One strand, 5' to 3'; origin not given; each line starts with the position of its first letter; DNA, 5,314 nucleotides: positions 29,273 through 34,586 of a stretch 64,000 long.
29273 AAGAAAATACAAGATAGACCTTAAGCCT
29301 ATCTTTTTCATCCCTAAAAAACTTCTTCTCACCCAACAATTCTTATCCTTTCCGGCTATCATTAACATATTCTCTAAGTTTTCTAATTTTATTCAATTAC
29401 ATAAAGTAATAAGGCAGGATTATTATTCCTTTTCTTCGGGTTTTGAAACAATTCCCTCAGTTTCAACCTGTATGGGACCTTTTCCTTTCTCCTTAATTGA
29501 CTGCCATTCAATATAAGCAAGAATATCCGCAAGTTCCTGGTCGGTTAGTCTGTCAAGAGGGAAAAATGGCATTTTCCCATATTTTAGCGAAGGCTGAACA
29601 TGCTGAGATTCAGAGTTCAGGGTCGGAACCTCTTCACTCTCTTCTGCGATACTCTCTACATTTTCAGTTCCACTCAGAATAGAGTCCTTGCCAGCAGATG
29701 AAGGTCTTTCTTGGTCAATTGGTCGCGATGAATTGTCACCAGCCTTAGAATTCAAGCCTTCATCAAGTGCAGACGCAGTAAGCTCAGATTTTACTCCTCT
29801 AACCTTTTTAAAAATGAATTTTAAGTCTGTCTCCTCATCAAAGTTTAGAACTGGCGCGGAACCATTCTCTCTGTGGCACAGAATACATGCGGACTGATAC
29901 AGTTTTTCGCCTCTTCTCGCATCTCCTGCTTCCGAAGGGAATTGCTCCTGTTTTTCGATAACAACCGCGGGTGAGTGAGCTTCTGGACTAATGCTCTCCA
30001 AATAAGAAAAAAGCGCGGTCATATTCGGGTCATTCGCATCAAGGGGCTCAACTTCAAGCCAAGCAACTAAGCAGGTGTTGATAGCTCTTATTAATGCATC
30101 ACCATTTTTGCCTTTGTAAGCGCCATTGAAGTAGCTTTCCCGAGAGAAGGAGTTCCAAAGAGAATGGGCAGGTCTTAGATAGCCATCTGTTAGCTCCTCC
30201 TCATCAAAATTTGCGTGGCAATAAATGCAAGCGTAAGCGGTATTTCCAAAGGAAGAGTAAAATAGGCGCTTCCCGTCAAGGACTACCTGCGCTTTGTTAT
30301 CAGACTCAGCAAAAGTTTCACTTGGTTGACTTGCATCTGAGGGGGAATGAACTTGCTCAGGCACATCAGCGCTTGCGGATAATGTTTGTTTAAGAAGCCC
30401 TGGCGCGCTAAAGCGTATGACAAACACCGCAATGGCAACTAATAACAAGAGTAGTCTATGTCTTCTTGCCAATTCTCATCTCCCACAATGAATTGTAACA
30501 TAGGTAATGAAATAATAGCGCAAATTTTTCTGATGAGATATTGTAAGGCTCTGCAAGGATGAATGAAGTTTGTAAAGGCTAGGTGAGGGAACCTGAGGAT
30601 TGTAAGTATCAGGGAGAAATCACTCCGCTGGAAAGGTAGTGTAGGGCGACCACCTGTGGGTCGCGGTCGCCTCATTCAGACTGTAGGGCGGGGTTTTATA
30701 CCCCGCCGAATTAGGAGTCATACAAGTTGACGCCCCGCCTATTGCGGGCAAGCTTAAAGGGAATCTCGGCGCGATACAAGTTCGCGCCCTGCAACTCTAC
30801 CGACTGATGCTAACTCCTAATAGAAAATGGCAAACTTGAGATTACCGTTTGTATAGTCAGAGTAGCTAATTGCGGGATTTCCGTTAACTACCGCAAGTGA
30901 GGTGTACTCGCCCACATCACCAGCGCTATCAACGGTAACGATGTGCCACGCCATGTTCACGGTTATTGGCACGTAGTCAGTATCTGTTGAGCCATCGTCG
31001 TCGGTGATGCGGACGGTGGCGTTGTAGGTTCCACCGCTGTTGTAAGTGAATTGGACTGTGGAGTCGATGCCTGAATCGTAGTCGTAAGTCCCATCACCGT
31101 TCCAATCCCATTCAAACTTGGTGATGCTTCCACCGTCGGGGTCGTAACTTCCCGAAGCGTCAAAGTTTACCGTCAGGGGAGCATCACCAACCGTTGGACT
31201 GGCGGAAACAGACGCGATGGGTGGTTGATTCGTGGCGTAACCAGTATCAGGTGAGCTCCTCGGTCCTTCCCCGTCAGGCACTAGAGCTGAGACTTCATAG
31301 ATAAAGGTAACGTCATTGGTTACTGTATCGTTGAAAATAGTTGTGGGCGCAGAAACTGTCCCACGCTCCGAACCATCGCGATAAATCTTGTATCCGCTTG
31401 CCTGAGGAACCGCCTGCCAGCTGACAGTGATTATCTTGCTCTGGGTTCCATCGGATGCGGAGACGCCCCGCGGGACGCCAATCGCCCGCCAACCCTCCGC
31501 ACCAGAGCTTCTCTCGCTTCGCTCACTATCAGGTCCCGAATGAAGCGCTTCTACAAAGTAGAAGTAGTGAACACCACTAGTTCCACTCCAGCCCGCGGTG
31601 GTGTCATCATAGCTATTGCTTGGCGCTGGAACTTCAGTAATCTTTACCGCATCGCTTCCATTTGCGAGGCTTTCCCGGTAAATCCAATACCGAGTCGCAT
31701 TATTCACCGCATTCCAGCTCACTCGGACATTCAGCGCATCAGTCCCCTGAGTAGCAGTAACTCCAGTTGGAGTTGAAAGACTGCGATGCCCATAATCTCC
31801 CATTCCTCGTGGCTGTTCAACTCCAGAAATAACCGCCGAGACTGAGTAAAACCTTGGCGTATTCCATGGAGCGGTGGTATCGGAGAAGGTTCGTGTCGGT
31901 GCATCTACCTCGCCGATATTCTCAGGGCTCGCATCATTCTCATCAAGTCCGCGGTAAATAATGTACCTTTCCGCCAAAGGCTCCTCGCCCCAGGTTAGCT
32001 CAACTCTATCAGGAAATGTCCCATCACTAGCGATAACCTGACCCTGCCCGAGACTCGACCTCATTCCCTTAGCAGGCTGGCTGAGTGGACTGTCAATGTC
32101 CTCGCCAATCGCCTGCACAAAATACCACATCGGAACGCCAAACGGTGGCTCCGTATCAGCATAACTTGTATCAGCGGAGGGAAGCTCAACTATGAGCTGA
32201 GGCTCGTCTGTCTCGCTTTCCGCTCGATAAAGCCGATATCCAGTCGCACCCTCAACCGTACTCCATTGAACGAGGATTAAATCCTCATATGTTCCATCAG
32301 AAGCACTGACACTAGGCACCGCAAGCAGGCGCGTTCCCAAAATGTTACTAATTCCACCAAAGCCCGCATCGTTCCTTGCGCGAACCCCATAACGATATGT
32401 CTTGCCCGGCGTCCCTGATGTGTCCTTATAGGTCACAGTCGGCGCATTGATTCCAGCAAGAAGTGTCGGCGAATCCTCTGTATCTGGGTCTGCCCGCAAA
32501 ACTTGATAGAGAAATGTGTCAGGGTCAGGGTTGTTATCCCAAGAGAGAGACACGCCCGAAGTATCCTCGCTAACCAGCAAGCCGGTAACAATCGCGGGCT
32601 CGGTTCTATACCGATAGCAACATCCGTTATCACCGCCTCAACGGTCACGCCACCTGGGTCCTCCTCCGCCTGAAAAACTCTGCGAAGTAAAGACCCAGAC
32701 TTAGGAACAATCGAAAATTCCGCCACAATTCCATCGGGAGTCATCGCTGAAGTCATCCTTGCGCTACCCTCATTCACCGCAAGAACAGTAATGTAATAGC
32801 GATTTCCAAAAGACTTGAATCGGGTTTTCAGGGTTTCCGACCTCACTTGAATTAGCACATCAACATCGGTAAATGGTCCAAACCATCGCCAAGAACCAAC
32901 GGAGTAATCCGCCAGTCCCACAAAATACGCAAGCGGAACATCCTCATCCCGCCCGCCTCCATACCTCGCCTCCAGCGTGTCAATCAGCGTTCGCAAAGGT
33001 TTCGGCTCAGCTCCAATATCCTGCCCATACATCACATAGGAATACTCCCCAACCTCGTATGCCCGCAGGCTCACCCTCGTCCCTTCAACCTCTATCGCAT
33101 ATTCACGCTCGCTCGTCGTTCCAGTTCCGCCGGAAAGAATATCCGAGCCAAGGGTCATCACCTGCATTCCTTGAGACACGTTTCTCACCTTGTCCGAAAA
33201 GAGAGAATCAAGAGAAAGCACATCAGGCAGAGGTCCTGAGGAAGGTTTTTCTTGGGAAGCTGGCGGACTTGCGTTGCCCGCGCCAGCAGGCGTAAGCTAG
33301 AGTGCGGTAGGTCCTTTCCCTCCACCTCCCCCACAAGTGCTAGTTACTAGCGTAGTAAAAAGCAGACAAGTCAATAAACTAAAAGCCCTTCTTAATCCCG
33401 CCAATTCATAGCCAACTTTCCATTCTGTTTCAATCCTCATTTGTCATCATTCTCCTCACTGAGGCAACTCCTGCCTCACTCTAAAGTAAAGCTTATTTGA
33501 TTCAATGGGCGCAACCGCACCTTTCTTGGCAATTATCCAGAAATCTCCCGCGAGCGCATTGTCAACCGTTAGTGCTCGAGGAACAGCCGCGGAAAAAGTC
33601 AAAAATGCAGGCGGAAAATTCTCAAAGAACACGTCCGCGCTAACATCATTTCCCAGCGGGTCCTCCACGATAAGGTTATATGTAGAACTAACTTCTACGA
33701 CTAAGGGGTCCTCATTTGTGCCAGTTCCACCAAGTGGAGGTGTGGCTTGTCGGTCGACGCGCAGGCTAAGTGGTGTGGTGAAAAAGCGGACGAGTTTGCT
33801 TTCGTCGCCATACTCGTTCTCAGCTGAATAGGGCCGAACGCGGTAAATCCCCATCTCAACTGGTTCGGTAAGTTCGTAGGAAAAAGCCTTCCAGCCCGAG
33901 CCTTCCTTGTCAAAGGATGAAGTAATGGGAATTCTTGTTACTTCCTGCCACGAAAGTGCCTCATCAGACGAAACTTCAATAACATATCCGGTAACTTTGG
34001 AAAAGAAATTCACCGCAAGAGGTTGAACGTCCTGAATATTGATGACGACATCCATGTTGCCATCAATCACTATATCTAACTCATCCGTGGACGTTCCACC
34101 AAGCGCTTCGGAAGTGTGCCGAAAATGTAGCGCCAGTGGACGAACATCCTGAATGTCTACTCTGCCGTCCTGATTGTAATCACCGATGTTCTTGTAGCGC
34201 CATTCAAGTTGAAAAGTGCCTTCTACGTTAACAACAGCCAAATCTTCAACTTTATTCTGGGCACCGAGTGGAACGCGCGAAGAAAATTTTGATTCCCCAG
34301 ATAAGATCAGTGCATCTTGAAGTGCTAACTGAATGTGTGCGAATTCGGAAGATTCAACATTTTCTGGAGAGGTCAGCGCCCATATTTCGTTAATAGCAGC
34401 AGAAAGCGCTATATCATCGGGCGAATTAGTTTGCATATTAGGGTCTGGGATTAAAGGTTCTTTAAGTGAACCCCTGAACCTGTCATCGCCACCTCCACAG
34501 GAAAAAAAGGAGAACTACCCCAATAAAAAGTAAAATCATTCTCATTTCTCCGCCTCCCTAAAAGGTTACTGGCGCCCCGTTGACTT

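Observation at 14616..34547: Paralogous family of surface lipoproteins sharing an N-terminal dockerin-like double Ca-loop + Fn3 module, clustered with a di-heme cytochrome c peroxidase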

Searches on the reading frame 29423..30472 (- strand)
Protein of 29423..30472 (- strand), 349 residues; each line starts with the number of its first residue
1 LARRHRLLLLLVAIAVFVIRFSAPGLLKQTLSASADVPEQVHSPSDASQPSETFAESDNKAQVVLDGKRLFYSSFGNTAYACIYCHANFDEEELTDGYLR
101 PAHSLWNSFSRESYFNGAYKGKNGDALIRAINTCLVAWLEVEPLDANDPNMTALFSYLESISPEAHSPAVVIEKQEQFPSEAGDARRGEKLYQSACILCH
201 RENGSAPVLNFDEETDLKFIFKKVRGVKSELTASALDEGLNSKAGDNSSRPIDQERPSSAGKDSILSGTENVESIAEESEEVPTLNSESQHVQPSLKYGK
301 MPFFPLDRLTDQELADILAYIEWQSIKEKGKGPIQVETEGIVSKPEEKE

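Call 8: search_protein_families(library=pfam, proteins=[window:29423-30472:-], max_evalue=0.1)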
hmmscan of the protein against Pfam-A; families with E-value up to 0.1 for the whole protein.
window:29423-30472:- (349 aa): 5 families
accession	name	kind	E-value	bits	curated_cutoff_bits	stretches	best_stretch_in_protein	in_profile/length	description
PF00034.26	Cytochrom_C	-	1.2e-10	43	21.3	1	186-323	2-88/90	Cytochrome c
PF13442.11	Cytochrome_CBB3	-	9.7e-10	39.1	27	1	184-224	2-41/68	Cytochrome C oxidase, cbb3-type, subunit III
PF21342.2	SoxA-TsdA_cyt-c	-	0.00077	19.8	27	0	128-162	49-83/88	SoxA/TsdA, cytochrome c domain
PF14495.11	Cytochrom_C550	-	0.043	14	27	0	182-202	23-43/136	Cytochrome c-550 domain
PF14376.11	Haem_bd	-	0.068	13.6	27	0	157-207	5-53/133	Haem-binding domain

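Call 40: search_protein_families(library=ncbifam, proteins=[window:29423-30472:-], max_evalue=0.01)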
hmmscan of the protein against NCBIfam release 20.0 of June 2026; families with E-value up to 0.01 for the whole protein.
window:29423-30472:- (349 aa): 5 families
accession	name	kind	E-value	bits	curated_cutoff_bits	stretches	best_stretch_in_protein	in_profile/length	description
TIGR04484.1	thiosulf_SoxA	equivalog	2.4e-09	36.8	110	1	56-101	100-145/212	sulfur oxidation c-type cytochrome SoxA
NF050122.1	bc1_QcrC_actin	exception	5.7e-08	32.4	200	1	147-205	103-156/253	cytochrome bc1 complex diheme cytochrome c subunit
TIGR02603.1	CxxCH_TIGR02603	domain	2e-05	24.6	68.15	0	183-203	1-21/134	putative heme-binding domain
NF045930.1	Cytc6PetJCyano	equivalog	0.00085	19.2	135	0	175-202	18-45/110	cytochrome c6 PetJ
TIGR00782.1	ccoP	equivalog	0.0049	16.2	179.95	0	150-205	169-223/285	cytochrome-c oxidase, cbb3-type subunit III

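Call 78: search_solved_structures(query=window:29423-30472:-, max_evalue=1)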
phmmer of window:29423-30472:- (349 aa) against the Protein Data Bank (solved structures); distinct sequences matched with E-value up to 1: 18.
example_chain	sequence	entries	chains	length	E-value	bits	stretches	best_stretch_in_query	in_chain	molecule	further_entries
4v2k_A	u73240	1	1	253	0.00018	24.2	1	52-237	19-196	THIOSULFATE DEHYDROGENASE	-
4wq7_A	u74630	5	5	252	0.00018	24.2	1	50-236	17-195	Thiosulfate dehydrogenase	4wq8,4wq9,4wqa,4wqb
4wqc_A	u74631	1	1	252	0.00022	23.9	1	50-237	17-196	Thiosulfate dehydrogenase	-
4wqd_A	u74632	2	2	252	0.00022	23.9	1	50-236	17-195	Thiosulfate dehydrogenase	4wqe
2zon_G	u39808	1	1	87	0.098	15.2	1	187-210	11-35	cytochrome c551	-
1etp_A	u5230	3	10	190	0.11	15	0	182-243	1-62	CYTOCHROME C4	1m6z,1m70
2yk3_A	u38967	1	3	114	0.4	13.2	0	178-204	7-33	CYTOCHROME C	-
6xkx_p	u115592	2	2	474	0.43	13.1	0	163-206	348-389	Cbb3-type cytochrome c oxidase subunit CcoP,Cytochrome c-type cyt cy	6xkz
6btm_A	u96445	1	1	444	0.5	12.9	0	151-227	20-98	Alternative Complex III subunit A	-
7vzg_C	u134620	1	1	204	0.55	12.7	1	167-209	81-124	Cytochrome c, mono-and diheme variants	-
6tr1_A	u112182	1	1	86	0.56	12.7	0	296-327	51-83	Cytochrome c6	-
6hwh_M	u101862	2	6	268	0.56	12.7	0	180-203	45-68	Cytochrome bc1 complex cytochrome c subunit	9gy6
7vzr_C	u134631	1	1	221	0.62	12.6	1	167-209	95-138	Cytochrome c, mono-and diheme variants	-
1c6s_A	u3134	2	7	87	0.63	12.6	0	296-327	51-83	CYTOCHROME C6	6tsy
8ovc_O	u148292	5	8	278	0.65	12.5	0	180-203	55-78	Cytochrome bc1 complex cytochrome c subunit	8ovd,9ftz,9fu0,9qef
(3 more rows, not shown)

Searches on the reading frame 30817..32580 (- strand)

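Call 8: search_protein_families(library=pfam, proteins=[window:30817-32580:-], max_evalue=0.1)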
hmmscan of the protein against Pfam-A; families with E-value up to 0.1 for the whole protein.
window:30817-32580:- (587 aa): 10 families
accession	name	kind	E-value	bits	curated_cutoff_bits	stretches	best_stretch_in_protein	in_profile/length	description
PF18911.6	PKD_4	-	9.4e-12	45.3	27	1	451-541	1-85/85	PKD domain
PF00801.26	PKD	-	4.2e-10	39.9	23.5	1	456-535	2-75/80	PKD domain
PF00041.27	fn3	-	6.1e-09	36.4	25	2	6-81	13-81/84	Fibronectin type III domain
PF21910.2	GH85_C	-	4.7e-06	27.4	27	0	284-308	18-42/95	GH85 endohexosaminidases, C-terminal domain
PF22352.2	K319L-like_PKD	-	2e-05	25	27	1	470-541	13-84/84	K319L-like, PKD domain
PF17963.7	Big_9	-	0.00094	20.5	23.6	1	451-540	1-89/89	Bacterial Ig domain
PF16383.10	DUF4992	-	0.0024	18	29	0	102-122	66-86/183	Domain of unknown function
PF21027.3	Sde0182_C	-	0.0031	18.5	27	1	470-506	1-37/83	Cellulose-binding protein Sde0182, C-terminal domain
PF08329.16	ChitinaseA_N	-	0.0058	16.7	21.2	1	493-541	59-107/133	Chitinase A, N-terminal domain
PF25523.1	Ig_RIMBP2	-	0.095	13.1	27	0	370-413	6-59/105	RIMBP2-like, immunoglobulin-like domain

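Call 40: search_protein_families(library=ncbifam, proteins=[window:30817-32580:-], max_evalue=0.01)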
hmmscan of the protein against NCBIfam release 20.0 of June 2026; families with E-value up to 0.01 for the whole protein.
window:30817-32580:- (587 aa): 1 family
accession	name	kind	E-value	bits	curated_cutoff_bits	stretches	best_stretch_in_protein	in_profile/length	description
NF041898.1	pec_ly_PelI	equivalog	3.8e-10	39.3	620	1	204-250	47-93/349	pectate lyase PelI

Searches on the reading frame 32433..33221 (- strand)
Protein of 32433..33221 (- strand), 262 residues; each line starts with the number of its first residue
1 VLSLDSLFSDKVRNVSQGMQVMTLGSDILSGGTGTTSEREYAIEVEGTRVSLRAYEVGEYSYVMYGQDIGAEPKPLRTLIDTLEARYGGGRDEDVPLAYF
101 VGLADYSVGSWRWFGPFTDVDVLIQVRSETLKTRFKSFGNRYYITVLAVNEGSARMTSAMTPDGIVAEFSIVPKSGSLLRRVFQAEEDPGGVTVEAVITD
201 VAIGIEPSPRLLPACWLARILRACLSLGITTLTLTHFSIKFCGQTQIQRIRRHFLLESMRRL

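Call 8: search_protein_families(library=pfam, proteins=[window:32433-33221:-], max_evalue=0.1)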
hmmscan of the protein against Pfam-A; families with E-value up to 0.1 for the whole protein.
window:32433-33221:- (262 aa): 0 families

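Call 40: search_protein_families(library=ncbifam, proteins=[window:32433-33221:-], max_evalue=0.01)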
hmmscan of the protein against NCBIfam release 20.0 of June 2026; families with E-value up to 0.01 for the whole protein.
window:32433-33221:- (262 aa): 0 families

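Call 91: search_solved_structures(query=A6, max_evalue=10, show_alignments=1)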
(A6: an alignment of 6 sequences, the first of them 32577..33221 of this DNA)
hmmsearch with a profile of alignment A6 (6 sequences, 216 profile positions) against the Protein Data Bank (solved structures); distinct sequences matched with E-value up to 10: 0.

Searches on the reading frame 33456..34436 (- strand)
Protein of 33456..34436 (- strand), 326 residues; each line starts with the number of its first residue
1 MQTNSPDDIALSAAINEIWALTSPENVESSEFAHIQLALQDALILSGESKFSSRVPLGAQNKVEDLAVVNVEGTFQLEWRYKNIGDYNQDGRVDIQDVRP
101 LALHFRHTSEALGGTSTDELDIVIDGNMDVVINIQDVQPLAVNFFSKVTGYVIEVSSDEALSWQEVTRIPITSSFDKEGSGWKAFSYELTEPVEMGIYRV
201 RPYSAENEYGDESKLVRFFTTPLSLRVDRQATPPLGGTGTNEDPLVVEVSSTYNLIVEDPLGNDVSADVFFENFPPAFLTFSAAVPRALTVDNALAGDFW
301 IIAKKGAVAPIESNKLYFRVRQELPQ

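Call 8: search_protein_families(library=pfam, proteins=[window:33456-34436:-], max_evalue=0.1)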
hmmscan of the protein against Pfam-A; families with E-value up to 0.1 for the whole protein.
window:33456-34436:- (326 aa): 0 families

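Call 25: find_encoding_contigs(protein=window:33456-34436:-, flank=10000, max_places=4)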
Protein window:33456-34436:- (326 aa): no gene with exactly this product is on record in the collection.

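Call 40: search_protein_families(library=ncbifam, proteins=[window:33456-34436:-], max_evalue=0.01)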
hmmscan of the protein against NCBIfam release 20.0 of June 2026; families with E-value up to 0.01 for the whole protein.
window:33456-34436:- (326 aa): 0 families
